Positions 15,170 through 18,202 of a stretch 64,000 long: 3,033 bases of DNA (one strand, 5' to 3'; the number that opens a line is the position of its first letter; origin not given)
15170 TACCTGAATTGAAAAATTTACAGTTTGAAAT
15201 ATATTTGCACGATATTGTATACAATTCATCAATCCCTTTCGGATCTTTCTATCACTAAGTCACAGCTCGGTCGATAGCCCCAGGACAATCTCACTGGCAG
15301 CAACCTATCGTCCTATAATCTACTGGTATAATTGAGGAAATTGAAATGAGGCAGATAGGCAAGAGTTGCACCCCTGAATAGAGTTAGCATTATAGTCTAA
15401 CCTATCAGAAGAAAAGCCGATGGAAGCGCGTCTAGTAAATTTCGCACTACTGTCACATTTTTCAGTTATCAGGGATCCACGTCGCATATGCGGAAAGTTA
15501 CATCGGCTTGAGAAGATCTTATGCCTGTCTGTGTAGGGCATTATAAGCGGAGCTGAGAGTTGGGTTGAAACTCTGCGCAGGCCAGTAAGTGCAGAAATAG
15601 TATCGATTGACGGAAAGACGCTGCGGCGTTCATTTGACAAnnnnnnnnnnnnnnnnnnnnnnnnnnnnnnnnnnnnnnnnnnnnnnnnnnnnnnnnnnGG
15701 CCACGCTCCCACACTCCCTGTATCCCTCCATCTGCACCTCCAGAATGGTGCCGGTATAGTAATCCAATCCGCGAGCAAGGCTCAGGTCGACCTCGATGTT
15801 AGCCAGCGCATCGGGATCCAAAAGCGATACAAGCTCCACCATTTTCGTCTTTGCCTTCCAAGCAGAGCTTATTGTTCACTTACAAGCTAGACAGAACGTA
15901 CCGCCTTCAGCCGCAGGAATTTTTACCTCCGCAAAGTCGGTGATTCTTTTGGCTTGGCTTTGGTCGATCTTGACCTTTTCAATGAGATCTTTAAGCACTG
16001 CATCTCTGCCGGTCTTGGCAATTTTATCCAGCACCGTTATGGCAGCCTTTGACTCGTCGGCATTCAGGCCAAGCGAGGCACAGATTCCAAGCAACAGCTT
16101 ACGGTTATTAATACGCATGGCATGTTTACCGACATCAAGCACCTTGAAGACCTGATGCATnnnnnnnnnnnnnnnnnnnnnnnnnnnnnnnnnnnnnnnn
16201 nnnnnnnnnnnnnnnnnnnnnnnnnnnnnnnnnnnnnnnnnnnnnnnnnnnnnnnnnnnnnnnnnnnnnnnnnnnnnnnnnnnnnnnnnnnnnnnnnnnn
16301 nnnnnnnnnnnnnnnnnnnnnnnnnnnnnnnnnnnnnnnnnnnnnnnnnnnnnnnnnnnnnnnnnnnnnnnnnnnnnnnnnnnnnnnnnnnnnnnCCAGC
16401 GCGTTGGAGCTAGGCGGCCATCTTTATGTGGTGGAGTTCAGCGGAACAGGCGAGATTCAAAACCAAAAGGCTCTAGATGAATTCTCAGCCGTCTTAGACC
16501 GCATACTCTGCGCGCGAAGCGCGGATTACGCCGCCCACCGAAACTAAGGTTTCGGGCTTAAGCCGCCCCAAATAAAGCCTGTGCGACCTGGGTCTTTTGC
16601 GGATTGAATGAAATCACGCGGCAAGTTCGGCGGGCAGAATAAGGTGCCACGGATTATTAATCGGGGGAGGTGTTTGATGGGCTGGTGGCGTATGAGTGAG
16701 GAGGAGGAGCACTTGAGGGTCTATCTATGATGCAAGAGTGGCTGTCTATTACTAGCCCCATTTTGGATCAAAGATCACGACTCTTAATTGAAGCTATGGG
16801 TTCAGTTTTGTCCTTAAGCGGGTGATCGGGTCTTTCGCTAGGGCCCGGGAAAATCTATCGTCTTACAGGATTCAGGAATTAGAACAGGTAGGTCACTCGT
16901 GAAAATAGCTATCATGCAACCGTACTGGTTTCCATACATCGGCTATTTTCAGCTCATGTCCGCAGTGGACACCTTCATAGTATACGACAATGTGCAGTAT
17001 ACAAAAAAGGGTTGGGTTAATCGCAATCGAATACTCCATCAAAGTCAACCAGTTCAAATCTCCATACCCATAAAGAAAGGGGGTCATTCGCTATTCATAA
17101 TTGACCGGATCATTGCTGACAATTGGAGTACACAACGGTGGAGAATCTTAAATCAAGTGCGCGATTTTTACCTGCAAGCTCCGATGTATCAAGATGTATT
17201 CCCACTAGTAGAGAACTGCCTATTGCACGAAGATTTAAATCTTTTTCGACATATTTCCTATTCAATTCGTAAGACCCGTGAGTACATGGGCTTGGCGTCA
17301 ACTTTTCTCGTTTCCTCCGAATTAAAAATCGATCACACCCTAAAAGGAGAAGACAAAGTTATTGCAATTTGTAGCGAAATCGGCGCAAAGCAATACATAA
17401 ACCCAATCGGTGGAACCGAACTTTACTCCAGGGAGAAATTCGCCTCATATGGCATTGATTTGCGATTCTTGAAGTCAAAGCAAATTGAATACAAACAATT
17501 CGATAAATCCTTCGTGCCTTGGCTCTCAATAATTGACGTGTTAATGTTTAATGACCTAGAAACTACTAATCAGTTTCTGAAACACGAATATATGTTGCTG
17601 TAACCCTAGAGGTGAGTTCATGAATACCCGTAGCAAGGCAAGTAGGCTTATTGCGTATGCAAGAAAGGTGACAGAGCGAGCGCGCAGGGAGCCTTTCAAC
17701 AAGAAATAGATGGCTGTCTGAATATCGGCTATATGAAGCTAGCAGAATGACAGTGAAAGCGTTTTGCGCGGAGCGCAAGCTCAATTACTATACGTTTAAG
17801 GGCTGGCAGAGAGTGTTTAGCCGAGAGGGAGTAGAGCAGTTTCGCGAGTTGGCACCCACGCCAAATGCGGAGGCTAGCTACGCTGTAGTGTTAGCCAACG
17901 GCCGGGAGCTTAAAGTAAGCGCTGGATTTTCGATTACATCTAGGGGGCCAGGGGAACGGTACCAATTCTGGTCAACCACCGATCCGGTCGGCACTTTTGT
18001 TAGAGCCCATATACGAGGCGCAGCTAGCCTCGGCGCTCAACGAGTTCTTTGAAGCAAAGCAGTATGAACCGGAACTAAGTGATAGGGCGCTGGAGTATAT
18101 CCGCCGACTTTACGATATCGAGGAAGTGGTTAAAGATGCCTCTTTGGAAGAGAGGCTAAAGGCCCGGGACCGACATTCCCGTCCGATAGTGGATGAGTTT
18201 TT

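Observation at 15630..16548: HisRS-like class II aaRS pseudogene and an adjacent start-less ORF remnant in a 1.7-kb non-coding gap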

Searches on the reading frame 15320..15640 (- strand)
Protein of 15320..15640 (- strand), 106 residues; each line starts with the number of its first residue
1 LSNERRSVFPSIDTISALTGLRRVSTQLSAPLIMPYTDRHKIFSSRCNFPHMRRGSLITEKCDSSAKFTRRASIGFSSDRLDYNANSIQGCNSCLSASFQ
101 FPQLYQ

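Call 7: search_protein_families(library=pfam, max_evalue=0.1, proteins=[window:15320-15640:-])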
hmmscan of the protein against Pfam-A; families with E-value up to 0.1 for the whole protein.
window:15320-15640:- (106 aa): 0 families

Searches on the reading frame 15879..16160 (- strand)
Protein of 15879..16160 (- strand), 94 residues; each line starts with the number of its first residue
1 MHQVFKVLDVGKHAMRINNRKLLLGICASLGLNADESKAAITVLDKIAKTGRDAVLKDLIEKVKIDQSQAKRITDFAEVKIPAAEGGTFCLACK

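Call 33: find_encoding_contigs(protein=window:15879-16160:-, flank=2000, max_places=5)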
Protein seq(94 aa) (94 aa): 2 contigs read that carry it; 2 places shown.
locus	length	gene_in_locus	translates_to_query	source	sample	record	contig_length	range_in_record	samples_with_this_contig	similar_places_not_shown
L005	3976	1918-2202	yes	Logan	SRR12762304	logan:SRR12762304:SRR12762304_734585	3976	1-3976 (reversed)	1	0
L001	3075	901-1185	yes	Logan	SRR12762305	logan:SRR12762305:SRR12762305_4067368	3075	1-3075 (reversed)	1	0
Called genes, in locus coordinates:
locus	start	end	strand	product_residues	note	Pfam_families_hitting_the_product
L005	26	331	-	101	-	-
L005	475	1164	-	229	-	PF08889:WbqC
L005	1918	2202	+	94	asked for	-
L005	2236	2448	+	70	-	PF13393:tRNA-synt_His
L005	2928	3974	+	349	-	?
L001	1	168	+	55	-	?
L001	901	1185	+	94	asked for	-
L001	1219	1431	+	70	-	PF13393:tRNA-synt_His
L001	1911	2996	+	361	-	PF01041:DegT_DnrJ_EryC1, PF01053:Cys_Met_Meta_PP (weak)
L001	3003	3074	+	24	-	?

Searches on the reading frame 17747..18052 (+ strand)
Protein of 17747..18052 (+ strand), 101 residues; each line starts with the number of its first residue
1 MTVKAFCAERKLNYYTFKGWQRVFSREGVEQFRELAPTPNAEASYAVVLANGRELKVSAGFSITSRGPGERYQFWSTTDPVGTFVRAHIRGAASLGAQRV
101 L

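Call 7: search_protein_families(library=pfam, max_evalue=0.1, proteins=[window:17747-18052:+])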
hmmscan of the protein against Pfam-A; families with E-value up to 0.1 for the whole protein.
window:17747-18052:+ (101 aa): 0 families

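Call 18: search_protein_families(library=pfam, max_evalue=1, proteins=[window:17747-18049:+])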
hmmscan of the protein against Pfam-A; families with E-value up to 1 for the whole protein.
seq(101 aa): 1 family
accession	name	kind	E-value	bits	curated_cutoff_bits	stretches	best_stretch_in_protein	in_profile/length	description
PF14686.12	fn3_3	-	0.12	12.7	24.4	1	70-90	23-43/75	Polysaccharide lyase family 4, domain II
